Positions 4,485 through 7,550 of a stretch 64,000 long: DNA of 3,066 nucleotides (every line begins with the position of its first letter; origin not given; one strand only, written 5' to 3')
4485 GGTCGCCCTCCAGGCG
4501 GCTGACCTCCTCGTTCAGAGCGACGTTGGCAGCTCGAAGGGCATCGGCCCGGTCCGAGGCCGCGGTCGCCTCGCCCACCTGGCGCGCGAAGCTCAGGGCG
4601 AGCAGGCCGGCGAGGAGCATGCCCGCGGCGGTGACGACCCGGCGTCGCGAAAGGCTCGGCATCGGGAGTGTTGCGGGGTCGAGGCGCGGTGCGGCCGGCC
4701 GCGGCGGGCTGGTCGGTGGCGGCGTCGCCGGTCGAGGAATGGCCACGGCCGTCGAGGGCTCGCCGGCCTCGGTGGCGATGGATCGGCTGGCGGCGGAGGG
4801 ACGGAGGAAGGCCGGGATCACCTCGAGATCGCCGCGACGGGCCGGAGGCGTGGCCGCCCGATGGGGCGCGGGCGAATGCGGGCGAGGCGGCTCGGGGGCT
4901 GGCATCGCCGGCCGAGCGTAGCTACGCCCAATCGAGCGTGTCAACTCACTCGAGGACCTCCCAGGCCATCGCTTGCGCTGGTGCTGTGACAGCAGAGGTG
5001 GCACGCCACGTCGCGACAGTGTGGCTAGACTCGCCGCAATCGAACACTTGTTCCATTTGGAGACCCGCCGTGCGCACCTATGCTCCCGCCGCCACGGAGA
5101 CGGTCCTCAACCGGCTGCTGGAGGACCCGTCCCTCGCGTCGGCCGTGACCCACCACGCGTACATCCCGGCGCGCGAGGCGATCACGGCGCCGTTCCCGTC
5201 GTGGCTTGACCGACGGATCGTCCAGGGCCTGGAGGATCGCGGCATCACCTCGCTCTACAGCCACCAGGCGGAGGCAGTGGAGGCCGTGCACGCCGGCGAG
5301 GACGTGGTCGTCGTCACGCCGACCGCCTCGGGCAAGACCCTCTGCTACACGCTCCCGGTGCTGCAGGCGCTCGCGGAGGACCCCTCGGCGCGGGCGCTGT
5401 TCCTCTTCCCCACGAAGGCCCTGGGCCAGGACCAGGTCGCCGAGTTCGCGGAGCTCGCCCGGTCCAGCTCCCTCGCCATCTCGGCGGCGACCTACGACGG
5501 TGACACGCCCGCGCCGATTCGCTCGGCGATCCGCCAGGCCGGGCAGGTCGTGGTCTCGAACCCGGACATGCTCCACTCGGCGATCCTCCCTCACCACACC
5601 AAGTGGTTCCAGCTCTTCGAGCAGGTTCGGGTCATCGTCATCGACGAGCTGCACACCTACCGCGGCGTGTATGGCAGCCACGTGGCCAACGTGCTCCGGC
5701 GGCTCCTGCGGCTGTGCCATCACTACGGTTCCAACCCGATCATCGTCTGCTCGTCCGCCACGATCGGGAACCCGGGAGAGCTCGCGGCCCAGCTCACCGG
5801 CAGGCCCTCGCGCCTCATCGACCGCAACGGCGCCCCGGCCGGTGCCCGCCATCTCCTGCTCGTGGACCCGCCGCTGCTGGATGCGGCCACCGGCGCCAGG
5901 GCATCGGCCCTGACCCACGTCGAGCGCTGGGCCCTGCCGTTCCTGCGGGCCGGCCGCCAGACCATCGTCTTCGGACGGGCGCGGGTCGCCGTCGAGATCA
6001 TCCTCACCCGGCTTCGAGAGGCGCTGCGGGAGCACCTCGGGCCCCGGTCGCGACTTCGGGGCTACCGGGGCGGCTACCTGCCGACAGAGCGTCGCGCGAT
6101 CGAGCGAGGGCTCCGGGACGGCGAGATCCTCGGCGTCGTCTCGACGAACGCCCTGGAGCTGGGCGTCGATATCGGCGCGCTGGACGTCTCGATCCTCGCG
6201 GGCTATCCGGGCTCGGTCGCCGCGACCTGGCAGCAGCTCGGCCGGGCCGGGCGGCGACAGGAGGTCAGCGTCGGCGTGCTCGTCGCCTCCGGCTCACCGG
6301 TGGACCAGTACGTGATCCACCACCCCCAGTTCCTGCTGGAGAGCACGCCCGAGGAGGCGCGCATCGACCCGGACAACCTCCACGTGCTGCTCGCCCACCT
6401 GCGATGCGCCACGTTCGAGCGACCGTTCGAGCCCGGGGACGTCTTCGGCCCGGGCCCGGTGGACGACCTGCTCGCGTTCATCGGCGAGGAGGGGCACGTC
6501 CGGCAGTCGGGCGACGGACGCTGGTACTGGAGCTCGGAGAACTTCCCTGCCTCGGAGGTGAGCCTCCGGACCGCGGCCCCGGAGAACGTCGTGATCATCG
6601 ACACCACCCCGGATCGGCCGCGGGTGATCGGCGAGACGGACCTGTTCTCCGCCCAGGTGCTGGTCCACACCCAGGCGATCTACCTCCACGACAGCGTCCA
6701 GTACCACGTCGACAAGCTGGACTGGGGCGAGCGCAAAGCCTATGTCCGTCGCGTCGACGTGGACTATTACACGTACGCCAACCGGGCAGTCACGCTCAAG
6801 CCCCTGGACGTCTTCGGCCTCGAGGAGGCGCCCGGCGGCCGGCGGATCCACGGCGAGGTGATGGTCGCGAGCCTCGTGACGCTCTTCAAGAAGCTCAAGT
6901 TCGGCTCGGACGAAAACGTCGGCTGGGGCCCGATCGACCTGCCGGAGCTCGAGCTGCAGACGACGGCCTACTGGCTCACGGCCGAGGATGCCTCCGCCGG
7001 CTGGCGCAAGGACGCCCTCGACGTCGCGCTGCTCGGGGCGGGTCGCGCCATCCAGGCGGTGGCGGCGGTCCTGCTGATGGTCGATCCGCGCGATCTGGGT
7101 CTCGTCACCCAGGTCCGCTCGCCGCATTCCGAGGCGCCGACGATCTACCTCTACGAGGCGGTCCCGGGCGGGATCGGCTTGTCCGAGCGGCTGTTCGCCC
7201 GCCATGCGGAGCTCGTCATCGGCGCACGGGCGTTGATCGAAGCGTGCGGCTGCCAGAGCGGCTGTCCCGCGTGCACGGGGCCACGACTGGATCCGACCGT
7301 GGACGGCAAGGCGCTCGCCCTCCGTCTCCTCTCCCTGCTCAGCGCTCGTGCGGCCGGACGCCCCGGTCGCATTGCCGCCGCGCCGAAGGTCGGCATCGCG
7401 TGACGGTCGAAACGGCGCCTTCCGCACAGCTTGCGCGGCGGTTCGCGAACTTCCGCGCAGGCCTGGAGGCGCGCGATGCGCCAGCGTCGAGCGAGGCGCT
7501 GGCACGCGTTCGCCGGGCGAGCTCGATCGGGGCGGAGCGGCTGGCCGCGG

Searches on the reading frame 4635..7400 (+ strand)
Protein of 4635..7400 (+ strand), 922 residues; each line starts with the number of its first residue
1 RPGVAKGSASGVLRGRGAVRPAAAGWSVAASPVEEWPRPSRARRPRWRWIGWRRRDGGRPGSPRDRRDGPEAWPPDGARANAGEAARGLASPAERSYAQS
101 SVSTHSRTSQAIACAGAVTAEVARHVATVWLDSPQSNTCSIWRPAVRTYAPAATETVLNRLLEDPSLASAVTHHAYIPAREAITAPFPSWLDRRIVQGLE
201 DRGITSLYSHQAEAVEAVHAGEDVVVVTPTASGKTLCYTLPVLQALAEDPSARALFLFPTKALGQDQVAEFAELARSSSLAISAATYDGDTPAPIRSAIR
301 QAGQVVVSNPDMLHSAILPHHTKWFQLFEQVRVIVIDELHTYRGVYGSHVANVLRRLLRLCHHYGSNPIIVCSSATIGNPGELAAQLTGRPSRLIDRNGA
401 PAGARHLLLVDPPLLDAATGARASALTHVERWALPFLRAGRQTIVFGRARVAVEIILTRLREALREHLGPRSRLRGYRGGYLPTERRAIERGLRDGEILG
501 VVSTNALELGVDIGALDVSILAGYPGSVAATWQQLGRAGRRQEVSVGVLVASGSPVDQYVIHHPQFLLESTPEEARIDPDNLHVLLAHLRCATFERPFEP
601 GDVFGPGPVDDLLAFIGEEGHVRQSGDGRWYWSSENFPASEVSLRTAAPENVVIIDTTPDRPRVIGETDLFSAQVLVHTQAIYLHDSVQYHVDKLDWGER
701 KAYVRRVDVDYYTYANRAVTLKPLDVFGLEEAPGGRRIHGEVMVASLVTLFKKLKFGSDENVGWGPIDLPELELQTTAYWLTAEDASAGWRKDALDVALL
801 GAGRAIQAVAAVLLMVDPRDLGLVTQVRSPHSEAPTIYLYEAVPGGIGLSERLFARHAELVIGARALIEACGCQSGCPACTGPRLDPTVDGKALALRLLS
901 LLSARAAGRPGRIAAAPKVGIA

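Call 62: search_protein_families(library=pfam, proteins=[window:4635-7400:+], max_evalue=0.00001)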
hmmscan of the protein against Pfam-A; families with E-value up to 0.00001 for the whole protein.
window:4635-7400:+ (922 aa): 5 families
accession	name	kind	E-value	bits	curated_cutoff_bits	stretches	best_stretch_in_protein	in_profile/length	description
PF00270.35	DEAD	-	1.5e-32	113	26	1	209-378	2-161/167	DEAD/DEAH box helicase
PF09369.15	MZB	-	6.8e-18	65.6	24.2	1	804-881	3-80/80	MrfA Zn-binding domain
PF00271.37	Helicase_C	-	1.6e-11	44.9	23.5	1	438-541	13-109/110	Helicase conserved C-terminal domain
PF04851.21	ResIII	-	4.2e-11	43.5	22.5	1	206-344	3-139/164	Type III restriction enzyme, res subunit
PF22982.3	WHD_HRQ1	-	8.3e-08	33.6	27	1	577-646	1-69/70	ATP-dependent helicase HRQ1, winged helix domain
